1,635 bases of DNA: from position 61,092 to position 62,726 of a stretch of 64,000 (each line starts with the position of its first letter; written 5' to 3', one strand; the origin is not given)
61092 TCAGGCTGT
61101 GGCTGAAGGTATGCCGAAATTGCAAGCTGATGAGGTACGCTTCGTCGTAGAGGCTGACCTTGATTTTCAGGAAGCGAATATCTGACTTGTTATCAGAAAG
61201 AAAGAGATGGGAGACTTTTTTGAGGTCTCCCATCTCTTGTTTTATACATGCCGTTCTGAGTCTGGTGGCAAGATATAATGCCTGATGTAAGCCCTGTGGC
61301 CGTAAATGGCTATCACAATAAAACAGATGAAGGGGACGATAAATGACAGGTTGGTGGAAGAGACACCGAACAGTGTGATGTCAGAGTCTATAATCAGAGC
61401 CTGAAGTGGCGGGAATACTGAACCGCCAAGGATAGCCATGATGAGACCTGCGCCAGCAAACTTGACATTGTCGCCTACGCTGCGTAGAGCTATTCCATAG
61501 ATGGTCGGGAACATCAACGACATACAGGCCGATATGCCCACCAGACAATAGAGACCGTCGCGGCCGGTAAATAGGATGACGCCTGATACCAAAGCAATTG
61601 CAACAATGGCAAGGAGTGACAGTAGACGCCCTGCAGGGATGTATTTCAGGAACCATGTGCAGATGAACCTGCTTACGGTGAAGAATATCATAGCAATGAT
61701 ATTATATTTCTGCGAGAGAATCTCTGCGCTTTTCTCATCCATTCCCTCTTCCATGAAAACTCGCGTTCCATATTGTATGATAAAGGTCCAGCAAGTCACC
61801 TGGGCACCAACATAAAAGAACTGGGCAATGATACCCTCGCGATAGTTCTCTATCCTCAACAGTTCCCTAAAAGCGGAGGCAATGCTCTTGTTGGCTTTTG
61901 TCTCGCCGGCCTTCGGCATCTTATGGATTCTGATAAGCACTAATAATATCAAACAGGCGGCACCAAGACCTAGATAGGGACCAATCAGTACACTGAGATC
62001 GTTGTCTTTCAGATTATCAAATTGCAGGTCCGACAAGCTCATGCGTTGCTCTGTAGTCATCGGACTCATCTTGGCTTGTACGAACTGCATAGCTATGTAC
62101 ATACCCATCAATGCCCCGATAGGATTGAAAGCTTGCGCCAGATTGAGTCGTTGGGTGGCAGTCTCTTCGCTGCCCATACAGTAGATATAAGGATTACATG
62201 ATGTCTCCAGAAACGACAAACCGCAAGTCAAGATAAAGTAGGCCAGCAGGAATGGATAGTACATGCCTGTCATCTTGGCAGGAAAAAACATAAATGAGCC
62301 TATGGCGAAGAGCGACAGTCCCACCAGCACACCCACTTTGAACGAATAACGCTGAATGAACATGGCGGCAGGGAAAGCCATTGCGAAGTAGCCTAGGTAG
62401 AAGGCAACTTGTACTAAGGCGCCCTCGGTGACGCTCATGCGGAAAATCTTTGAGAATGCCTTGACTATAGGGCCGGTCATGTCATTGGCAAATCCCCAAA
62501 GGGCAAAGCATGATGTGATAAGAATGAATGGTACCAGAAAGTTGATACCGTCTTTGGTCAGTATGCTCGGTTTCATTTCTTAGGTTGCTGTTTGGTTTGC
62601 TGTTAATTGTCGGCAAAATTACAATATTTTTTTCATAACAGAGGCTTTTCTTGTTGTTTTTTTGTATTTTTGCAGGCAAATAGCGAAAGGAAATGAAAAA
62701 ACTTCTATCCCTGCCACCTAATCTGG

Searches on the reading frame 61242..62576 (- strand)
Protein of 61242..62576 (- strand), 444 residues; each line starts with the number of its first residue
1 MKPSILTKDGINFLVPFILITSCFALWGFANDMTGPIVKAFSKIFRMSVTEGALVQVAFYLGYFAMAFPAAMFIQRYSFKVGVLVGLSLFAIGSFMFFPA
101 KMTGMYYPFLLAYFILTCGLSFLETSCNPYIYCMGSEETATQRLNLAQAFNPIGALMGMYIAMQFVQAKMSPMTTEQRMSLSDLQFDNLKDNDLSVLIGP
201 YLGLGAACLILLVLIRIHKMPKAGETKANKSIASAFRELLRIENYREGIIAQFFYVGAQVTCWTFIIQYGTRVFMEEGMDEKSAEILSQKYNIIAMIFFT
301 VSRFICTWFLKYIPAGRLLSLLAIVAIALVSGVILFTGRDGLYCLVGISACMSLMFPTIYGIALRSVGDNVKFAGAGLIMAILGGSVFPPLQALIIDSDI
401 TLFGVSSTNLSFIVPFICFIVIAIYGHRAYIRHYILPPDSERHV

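Call 67: search_protein_families(library=pfam, proteins=[window:61242-62576:-], max_evalue=0.00001)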
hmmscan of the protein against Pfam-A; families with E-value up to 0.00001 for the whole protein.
window:61242-62576:- (444 aa): 1 family
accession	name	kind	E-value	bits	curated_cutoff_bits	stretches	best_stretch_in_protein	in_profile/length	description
PF07690.21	MFS_1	-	2.7e-18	66.5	33.4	1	23-385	4-343/347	Major Facilitator Superfamily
